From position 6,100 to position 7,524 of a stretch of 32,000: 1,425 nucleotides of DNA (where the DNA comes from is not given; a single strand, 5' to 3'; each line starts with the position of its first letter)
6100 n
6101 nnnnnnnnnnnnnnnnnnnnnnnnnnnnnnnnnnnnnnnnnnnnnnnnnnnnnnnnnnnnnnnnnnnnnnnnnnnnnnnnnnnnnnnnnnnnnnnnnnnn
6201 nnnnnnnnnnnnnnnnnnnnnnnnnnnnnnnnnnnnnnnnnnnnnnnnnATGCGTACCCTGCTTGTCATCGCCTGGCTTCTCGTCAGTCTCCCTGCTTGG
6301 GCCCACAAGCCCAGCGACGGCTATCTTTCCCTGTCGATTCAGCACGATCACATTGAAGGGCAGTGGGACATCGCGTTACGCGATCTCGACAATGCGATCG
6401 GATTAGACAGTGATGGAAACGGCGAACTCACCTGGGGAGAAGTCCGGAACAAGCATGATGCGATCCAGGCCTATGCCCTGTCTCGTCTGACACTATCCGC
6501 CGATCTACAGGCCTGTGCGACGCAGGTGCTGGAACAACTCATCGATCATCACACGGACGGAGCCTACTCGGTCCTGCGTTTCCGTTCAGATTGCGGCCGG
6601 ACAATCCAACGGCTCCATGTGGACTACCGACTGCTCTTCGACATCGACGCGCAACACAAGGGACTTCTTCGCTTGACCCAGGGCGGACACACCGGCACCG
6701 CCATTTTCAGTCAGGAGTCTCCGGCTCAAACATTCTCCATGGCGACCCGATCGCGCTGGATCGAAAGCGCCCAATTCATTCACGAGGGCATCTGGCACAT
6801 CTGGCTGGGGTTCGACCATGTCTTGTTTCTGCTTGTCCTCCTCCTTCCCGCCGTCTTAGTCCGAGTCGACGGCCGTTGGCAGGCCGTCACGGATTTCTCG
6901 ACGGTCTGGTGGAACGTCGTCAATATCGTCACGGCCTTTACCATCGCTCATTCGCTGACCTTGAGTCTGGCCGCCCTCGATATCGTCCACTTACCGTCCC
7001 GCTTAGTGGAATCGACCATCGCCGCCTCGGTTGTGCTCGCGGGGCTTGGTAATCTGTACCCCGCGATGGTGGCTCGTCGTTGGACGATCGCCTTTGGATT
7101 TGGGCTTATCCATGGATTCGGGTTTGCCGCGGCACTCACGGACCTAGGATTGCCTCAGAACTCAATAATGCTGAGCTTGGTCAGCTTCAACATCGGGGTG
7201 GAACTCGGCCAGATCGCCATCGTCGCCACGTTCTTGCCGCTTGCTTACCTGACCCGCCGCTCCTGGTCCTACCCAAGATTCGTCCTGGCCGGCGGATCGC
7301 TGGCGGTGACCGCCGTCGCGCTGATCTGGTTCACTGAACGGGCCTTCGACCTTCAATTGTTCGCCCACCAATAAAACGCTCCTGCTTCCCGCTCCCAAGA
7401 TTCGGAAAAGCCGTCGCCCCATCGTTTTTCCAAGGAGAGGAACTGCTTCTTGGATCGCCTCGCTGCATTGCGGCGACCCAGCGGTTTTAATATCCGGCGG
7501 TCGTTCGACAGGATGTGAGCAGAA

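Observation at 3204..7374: Uncharacterised lipoprotein / DUF4331 / TPR / HupE-like operon next to nikR: candidate periplasmic metal-handling system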

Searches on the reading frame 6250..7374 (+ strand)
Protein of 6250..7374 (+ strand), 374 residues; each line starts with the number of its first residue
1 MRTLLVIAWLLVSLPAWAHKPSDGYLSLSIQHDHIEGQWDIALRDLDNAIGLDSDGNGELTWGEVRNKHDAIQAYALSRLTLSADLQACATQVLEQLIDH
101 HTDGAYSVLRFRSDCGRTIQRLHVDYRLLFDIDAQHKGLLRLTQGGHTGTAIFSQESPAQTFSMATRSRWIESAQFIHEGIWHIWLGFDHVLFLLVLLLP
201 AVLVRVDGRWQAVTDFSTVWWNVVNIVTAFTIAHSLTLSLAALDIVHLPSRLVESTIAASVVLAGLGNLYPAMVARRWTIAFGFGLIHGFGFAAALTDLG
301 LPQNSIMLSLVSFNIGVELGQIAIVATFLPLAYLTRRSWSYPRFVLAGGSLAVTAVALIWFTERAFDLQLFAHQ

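Call 3: search_protein_families(library=pfam, proteins=[window:6250-7374:+], max_evalue=0.01)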
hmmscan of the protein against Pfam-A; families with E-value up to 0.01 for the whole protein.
window:6250-7374:+ (374 aa): 1 family
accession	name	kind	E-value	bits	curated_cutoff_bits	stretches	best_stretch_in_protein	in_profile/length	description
PF13795.12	HupE_UreJ_2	-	9.7e-49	165.5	24.5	1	176-337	1-154/156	HupE / UreJ protein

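Call 4: search_protein_families(library=ncbifam, proteins=[window:6250-7374:+], max_evalue=0.01)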
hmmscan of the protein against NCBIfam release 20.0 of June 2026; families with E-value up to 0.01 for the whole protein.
window:6250-7374:+ (374 aa): 1 family
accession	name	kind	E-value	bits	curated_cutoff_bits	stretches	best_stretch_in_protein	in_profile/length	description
NF007886.0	PRK10591.1-5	equivalog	0.0025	17.8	164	1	240-289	27-76/104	hypothetical protein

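Call 17: search_solved_structures(query=window:6250-7374:+, max_evalue=1, show_alignments=1)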
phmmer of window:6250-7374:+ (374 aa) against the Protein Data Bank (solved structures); distinct sequences matched with E-value up to 1: 0.

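Call 59: find_homologous_proteins(query=A4, max_evalue=1e-10)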
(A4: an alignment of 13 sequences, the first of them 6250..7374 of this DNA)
Query A4 (13 sequences) (374 aa, profile of the alignment): 7996 proteins with E <= 1e-10 among 8000 candidates; the best 120 are listed.
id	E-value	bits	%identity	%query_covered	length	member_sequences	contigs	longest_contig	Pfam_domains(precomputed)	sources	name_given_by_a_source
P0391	4.9e-176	603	57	95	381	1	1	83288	PF13795.14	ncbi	ncbi:MAG: HupE/UreJ family protein [Nitrospirota bacterium]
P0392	4.6e-173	594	58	95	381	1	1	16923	PF13795.14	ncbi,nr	ncbi:MAG: HupE/UreJ family protein [Nitrospirae bacterium]|nr:HupE/UreJ family protein [Nitrospirota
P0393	7.2e-172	590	-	-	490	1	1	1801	PF13795.14,PF20916.3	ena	-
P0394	2.7e-171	588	52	95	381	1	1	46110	PF13795.14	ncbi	-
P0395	6.3e-171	587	57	97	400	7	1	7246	PF13795.14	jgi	jgi:hypothetical protein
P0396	1.7e-170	585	57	93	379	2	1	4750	PF13795.14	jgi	jgi:hypothetical protein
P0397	3.2e-170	584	58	95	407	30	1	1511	PF13795.14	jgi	-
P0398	3.6e-170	584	57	99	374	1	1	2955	PF13795.14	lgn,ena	-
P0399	6.2e-170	583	58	94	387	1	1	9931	PF13795.14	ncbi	-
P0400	6.5e-170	583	58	95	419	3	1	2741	PF13795.14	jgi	jgi:hypothetical protein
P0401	1.1e-169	583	58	99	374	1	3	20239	PF13795.14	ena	-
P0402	1.1e-169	583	58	97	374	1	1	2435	PF13795.14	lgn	-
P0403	1.8e-169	582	60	95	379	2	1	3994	PF13795.14,PF20420.4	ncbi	-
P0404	2.2e-169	582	57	95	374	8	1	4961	PF13795.14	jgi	jgi:hypothetical protein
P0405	3.2e-169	581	58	94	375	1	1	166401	PF13795.14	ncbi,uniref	ncbi:MAG TPA: HupE/UreJ family protein [Albitalea sp.]|uniref:HupE/UreJ family protein n=1 Tax=Pisci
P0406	3.9e-169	581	57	99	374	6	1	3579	PF13795.14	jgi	jgi:hypothetical protein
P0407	4.3e-169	581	59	95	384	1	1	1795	PF13795.14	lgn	-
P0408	4.5e-169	581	57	95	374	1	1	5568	PF13795.14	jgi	jgi:hypothetical protein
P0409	5.0e-169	580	56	99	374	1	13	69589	PF13795.14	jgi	jgi:hypothetical protein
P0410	6.5e-169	580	58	99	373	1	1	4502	PF13795.14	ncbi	-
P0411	7.5e-169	580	57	95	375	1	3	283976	PF13795.14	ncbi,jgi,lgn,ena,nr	ncbi:MAG TPA: HupE/UreJ family protein [Gallionellaceae bacterium]|nr:HupE/UreJ family protein [Gall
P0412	8.3e-169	580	53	95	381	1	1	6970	PF13795.14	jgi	-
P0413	9.5e-169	580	57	99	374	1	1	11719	PF13795.14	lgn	-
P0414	9.6e-169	579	57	99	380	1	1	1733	PF13795.14,PF20420.4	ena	-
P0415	1.0e-168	579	57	95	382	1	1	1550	PF13795.14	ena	-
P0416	1.1e-168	579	57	99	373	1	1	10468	PF13795.14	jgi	jgi:hypothetical protein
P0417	1.2e-168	579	56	99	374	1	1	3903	PF13795.14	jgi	jgi:hypothetical protein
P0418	1.3e-168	579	59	95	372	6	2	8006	PF13795.14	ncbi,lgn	-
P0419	1.4e-168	579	58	94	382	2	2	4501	PF13795.14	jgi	-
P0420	1.6e-168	579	58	99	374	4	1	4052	PF04955.19,PF13795.14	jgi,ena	-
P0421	1.7e-168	579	57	99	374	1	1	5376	PF13795.14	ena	-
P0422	1.8e-168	579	57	99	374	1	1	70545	PF13795.14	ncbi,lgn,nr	ncbi:MAG: HupE/UreJ family protein [Herminiimonas sp.]|nr:HupE/UreJ family protein [Herminiimonas sp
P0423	1.9e-168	579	57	98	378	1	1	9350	PF13795.14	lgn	-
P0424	2.9e-168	578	60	94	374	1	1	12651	PF13795.14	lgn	-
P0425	3.1e-168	578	58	99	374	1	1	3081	PF13795.14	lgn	-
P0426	3.2e-168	578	55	99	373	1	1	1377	PF13795.14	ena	-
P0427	3.2e-168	578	81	99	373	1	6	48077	PF13795.14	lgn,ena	-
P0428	3.4e-168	578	58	99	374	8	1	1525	PF13795.14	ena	-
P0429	3.4e-168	578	58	94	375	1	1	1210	PF13795.14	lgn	-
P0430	3.6e-168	578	58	95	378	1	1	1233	PF13795.14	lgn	-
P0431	3.6e-168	578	58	95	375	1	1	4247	PF13795.14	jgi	jgi:hypothetical protein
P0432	3.8e-168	578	59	95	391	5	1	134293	PF13795.14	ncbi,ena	-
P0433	3.8e-168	578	57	94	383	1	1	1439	PF13795.14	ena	-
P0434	3.9e-168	578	60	99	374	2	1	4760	PF13795.14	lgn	-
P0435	4.2e-168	577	59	99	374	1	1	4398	PF13795.14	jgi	jgi:hypothetical protein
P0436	4.8e-168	577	59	94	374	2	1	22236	PF13795.14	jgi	-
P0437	5.6e-168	577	57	99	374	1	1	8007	PF13795.14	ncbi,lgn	-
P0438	6.5e-168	577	60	98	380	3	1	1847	PF13795.14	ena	-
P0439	7.0e-168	577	57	99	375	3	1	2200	PF13795.14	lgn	-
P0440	7.9e-168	576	57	94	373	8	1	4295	PF13795.14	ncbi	-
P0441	8.1e-168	576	58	96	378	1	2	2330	PF13795.14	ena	-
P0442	8.1e-168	576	60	99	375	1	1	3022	PF13795.14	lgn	-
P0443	8.9e-168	576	57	99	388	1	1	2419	PF13795.14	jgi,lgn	jgi:hypothetical protein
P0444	9.2e-168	576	58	99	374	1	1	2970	PF13795.14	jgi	jgi:hypothetical protein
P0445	9.5e-168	576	56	95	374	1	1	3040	PF13795.14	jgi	-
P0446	1.0e-167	576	58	99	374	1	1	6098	PF13795.14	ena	-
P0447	1.0e-167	576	56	99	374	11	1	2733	PF13795.14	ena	-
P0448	1.0e-167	576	57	95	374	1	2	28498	PF13795.14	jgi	jgi:hypothetical protein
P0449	1.0e-167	576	59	97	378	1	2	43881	PF13795.14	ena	-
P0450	1.0e-167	576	58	96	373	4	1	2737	PF13795.14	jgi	jgi:hypothetical protein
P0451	1.0e-167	576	57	99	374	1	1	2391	PF13795.14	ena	-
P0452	1.0e-167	576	59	99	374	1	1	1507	PF13795.14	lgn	-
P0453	1.1e-167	576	60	94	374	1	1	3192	PF13795.14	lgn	-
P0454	1.2e-167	576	57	99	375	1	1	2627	PF13795.14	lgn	-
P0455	1.2e-167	576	57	94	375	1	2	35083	PF13795.14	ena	-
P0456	1.2e-167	576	56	99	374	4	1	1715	PF13795.14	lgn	-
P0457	1.2e-167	576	57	94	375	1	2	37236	PF13795.14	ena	-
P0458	1.3e-167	576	60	95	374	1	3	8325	PF13795.14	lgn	-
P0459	1.4e-167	576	59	95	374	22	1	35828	PF13795.14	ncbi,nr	ncbi:MAG: HupE/UreJ family protein [Herminiimonas sp.]|nr:HupE/UreJ family protein [Herminiimonas sp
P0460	1.6e-167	575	59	99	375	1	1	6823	PF13795.14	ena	-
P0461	1.6e-167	575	59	95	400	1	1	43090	PF13795.14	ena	-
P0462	1.6e-167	575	60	97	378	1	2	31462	PF13795.14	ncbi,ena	-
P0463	1.6e-167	575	58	94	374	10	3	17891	PF13795.14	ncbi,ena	-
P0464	1.6e-167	575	58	94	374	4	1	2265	PF13795.14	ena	-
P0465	1.7e-167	575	57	95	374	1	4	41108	PF13795.14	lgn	-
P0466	1.7e-167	575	57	95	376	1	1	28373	PF13795.14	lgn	-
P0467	1.8e-167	575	58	99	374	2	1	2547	PF13795.14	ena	-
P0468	2.0e-167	575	59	99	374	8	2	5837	PF13795.14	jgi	jgi:hypothetical protein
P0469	2.0e-167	575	58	94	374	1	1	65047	PF13795.14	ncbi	-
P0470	2.0e-167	575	59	99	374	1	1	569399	PF13795.14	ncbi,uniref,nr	ncbi:HupE/UreJ family protein [Undibacterium sp. Jales W-56]|uniref:HupE/UreJ family protein n=1 Tax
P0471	2.1e-167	575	57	95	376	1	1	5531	PF13795.14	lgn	-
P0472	2.3e-167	575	53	99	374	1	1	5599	PF13795.14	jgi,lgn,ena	-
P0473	2.3e-167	575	58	96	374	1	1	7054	PF13795.14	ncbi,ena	-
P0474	2.3e-167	575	58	99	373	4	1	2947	PF13795.14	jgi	jgi:hypothetical protein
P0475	2.6e-167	575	57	99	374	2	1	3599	PF13795.14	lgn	-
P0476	2.7e-167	575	51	99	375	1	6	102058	PF13795.14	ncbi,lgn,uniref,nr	ncbi:HupE/UreJ family protein [Methylomonas rosea]|uniref:HupE/UreJ family protein n=1 Tax=Methylomo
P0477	2.7e-167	575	58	98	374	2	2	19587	PF13795.14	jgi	jgi:hypothetical protein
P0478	2.8e-167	575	59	95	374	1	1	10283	PF13795.14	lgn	-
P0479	3.0e-167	575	56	95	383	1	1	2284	PF13795.14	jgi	jgi:hypothetical protein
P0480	3.2e-167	574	59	95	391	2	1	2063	PF13795.14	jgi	-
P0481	3.3e-167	574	59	95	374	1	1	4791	PF13795.14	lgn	-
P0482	3.4e-167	574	55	99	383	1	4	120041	PF13795.14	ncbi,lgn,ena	-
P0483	3.5e-167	574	61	94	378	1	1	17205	PF13795.14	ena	-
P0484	3.5e-167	574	55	99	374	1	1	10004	PF13795.14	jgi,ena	-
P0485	3.6e-167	574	56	94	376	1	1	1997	PF13795.14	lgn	-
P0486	3.6e-167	574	58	99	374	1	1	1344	PF13795.14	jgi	jgi:hypothetical protein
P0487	3.7e-167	574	58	99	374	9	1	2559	PF13795.14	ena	-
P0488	3.7e-167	574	55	99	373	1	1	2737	PF13795.14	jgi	jgi:HupE / UreJ protein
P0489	3.8e-167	574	55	95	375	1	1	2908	PF13795.14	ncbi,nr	ncbi:MAG TPA: HupE/UreJ family protein [Albitalea sp.]|nr:HupE/UreJ family protein [Albitalea sp.]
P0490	3.8e-167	574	55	95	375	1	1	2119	PF13795.14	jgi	jgi:hypothetical protein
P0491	3.9e-167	574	57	99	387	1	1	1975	PF13795.14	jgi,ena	-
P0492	3.9e-167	574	58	98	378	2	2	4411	PF13795.14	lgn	-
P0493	3.9e-167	574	57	94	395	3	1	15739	PF13795.14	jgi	jgi:hypothetical protein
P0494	4.1e-167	574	58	96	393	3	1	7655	PF13795.14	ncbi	-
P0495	4.3e-167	574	59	95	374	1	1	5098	PF13795.14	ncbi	-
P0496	4.3e-167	574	58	96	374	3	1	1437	PF13795.14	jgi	-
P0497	4.4e-167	574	58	96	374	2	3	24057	PF13795.14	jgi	jgi:hypothetical protein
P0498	4.4e-167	574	61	94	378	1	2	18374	PF13795.14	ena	-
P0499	4.6e-167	574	59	97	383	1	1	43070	PF13795.14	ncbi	-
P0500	5.2e-167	574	56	95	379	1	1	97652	PF13795.14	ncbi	-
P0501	5.4e-167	574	60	99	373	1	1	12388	PF13795.14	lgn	-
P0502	5.5e-167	574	58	94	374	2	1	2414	PF13795.14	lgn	-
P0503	5.5e-167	574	59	95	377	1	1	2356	PF13795.14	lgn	-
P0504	5.6e-167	574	58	99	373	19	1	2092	PF13795.14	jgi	jgi:hypothetical protein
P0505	5.6e-167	574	54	98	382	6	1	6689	PF13795.14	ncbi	-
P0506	5.8e-167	574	54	99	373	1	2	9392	PF13795.14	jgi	jgi:hypothetical protein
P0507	5.9e-167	574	55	99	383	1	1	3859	PF13795.14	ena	-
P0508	6.1e-167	574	56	98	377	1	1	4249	PF13795.14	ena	-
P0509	6.2e-167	574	59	97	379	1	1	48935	PF13795.14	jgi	jgi:hypothetical protein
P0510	6.5e-167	573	58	95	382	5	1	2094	PF13795.14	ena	-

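Call 63: find_encoding_contigs(protein=P0470, flank=9000, max_places=2)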
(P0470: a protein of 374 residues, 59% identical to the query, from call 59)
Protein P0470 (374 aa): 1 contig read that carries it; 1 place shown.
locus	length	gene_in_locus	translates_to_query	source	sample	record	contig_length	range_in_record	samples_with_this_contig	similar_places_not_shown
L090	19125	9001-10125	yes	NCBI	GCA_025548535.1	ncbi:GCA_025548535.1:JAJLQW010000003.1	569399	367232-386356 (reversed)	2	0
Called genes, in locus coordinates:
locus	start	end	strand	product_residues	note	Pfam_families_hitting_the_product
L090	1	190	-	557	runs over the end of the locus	PF12729:4HB_MCP_1 (weak), PF00672:HAMP, PF00015:MCPsignal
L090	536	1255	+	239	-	PF27765:UCP032817-like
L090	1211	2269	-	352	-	PF12833:HTH_18, PF00165:HTH_AraC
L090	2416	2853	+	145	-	PF03061:4HBT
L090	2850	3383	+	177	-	PF03061:4HBT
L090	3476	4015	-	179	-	PF11066:DUF2867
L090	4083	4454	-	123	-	PF20064:DUF6463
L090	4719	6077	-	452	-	PF01636:APH (faint), PF03109:ABC1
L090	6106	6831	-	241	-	PF00440:TetR_N, PF17931:TetR_C_23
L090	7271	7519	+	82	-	-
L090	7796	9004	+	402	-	-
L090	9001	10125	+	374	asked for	PF13795:HupE_UreJ_2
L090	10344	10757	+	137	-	-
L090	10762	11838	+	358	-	PF04055:Radical_SAM, PF13353:Fer4_12 (weak)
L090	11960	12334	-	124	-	-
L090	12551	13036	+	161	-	PF01451:LMWPc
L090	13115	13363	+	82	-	-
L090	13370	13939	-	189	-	PF00583:Acetyltransf_1, PF13673:Acetyltransf_10, PF13508:Acetyltransf_7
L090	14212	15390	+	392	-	PF25917:BSH_RND, PF25973:BSH_CzcB, PF25954:Beta-barrel_RND_2, PF25989:YknX_C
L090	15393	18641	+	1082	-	PF00873:ACR_tran, PF03176:MMPL (faint)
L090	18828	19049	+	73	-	-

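Call 70: predict_structure(alignment_id=A5)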
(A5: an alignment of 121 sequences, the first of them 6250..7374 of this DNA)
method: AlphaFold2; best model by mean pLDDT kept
length: 374 residues; sequences in the alignment: 121
mean_pLDDT: 87.2   pTM: 0.71
mean pLDDT of the five models: 87.2, 85.0, 84.7, 83.7, 82.3
residues with pLDDT >= 90: 208; 70-90: 135; 50-70: 22; < 50: 9
segments of 3 or more residues with pLDDT < 50: 14-20
pLDDT, mean of each block of 10 residues (from residue 1): 73 50 85 95 93 90 92 96 95 93 87 95 95 85 84 90 82 88 87 92 91 95 94 90 79 87 92 79 89 66 78 93 94 95 95 94 84 50
secondary structure, 60 per line:
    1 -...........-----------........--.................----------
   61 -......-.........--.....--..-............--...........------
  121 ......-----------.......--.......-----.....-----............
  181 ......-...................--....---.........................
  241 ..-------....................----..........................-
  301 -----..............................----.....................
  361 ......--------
elements in order: H2-12 E24-31 E34-42 H43-50 H62-67 H69-77 E80-84 E90-101 E104-114 E121-126 E138-144 E147-153 E159-163 H169-186 H188-202 E203-206 E209-212 H216-242 H250-269 H274-299 H306-335 H340-366

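Call 72: search_protein_families(library=pfam, proteins=[L090:7796-9004:+], max_evalue=0.01)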
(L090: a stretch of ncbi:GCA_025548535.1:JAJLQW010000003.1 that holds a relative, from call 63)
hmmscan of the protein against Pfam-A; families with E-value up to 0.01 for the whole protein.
L090:7796-9004:+ (402 aa): 5 families
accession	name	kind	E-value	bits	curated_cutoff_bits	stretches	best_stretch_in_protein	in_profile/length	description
PF13432.12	TPR_16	-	0.00019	22.3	32.7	1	122-172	10-60/65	Tetratricopeptide repeat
PF13428.12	TPR_14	-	0.00041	21.2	23.5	0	110-150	2-42/44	Tetratricopeptide repeat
PF12895.13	ANAPC3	-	0.00084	20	27.2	0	123-164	37-77/82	Anaphase-promoting complex, cyclosome, subunit 3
PF13371.12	TPR_9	-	0.0016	18.8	35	1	115-152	35-72/73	Tetratricopeptide repeat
PF14559.12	TPR_19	-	0.0029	18.4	25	1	123-163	5-45/68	Tetratricopeptide repeat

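Call 73: fold_search(model_id=the predicted structure, library=pdb)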
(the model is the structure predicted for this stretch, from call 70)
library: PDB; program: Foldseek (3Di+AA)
matches with E <= 10: 1290; with E <= 0.001: 19
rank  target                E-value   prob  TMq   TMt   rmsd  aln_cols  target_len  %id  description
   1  9gce                  5.0e-06  1.00  0.29  0.59   6.4       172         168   14  Ang-1 domain of the HupE/UreJ-2 protein from Rhodobacteraceae bacterium RbAng-1a with Cu bound (released 2025-09-10)
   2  8ezw_C                1.2e-05  1.00  0.27  0.64   5.2       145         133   10  Structure of Apo ZrgA deletion 124-184 from Vibrio cholerae (released 2023-01-18)
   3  8f1b_F                2.2e-05  1.00  0.27  0.63   5.1       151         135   12  Structure of zinc-bound ZrgA deletion 124-184 from Vibrio cholerae (released 2023-01-18)
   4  8f1b_A                3.6e-05  1.00  0.27  0.64   4.9       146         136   10  Structure of zinc-bound ZrgA deletion 124-184 from Vibrio cholerae (released 2023-01-18)
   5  8ezw_E                3.8e-05  1.00  0.26  0.64   4.9       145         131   11  Structure of Apo ZrgA deletion 124-184 from Vibrio cholerae (released 2023-01-18)
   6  8f1b_D                4.8e-05  1.00  0.26  0.59   4.9       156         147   10  Structure of zinc-bound ZrgA deletion 124-184 from Vibrio cholerae (released 2023-01-18)
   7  7bgo_AAA              5.1e-05  1.00  0.25  0.57   6.2       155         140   11  The crystal structure of gene product PA4063 from Pseudomonas aeruginosa in complex with Zn (space group P65) (released 2021-11-17)
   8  7bgo_CCC              8.8e-05  1.00  0.25  0.56   6.0       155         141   12  The crystal structure of gene product PA4063 from Pseudomonas aeruginosa in complex with Zn (space group P65) (released 2021-11-17)
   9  7bgo_BBB              9.2e-05  1.00  0.25  0.55   6.0       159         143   11  The crystal structure of gene product PA4063 from Pseudomonas aeruginosa in complex with Zn (space group P65) (released 2021-11-17)
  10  8ezw_D                1.1e-04  1.00  0.26  0.61   4.9       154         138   10  Structure of Apo ZrgA deletion 124-184 from Vibrio cholerae (released 2023-01-18)
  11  7amx                  1.1e-04  1.00  0.25  0.57   5.9       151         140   10  The crystal structure of gene product PA4063 from Pseudomonas aeruginosa in complex with zinc (released 2021-10-20)
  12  8f1b_C                1.6e-04  1.00  0.27  0.60   5.1       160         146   10  Structure of zinc-bound ZrgA deletion 124-184 from Vibrio cholerae (released 2023-01-18)
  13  7aly_BBB              1.8e-04  1.00  0.23  0.54   6.2       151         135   10  The crystal structure of gene product PA4063 from Pseudomonas aeruginosa in complex with Au(I) for phasing (released 2021-10-20)
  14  7ahw                  1.9e-04  1.00  0.24  0.60   5.8       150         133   10  The crystal structure of gene product PA4063 from Pseudomonas aeruginosa (released 2021-10-06)
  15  7aly_AAA              2.9e-04  1.00  0.24  0.56   6.1       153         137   10  The crystal structure of gene product PA4063 from Pseudomonas aeruginosa in complex with Au(I) for phasing (released 2021-10-20)
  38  9j3d_D                1.1e-02  0.85  0.14  0.15  17.8       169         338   11  Cryo-EM structure of TMexCD1-TOprJ1 (released 2025-08-13)
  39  9fgh_B                1.3e-02  0.23  0.15  0.16  28.9       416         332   10  Cryo-EM structure of the full-length alpha1beta3gamma2 GABA(A) receptor in large MSP2N2 nanodisc in complex with GABA  (released 2025-06-04)
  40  9hnr_C                1.5e-02  0.25  0.15  0.16  29.5       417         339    9  a5b3 GABAA Receptor in 1 a5 to 4 b3 stoichiometry in desensitized state (released 2025-12-24)
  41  9cxd_A                1.7e-02  0.16  0.12  0.14  29.2       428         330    7  Native human GABAA receptor of beta2-alpha1-beta1-beta1-gamma2 assembly (released 2025-01-22)
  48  9cxa_A                3.8e-02  0.13  0.14  0.15  30.3       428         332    9  Native human GABAA receptor of beta2-alpha1-beta3-alpha1-gamma2 assembly (released 2025-01-22)
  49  9ff0_C                5.1e-02  0.20  0.17  0.18  28.7       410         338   10  Cryo-EM structure of the beta3 homomeric GABA(A) receptor in complex with HSM in the short-lived asymmetric open state (released 2025-06-11)
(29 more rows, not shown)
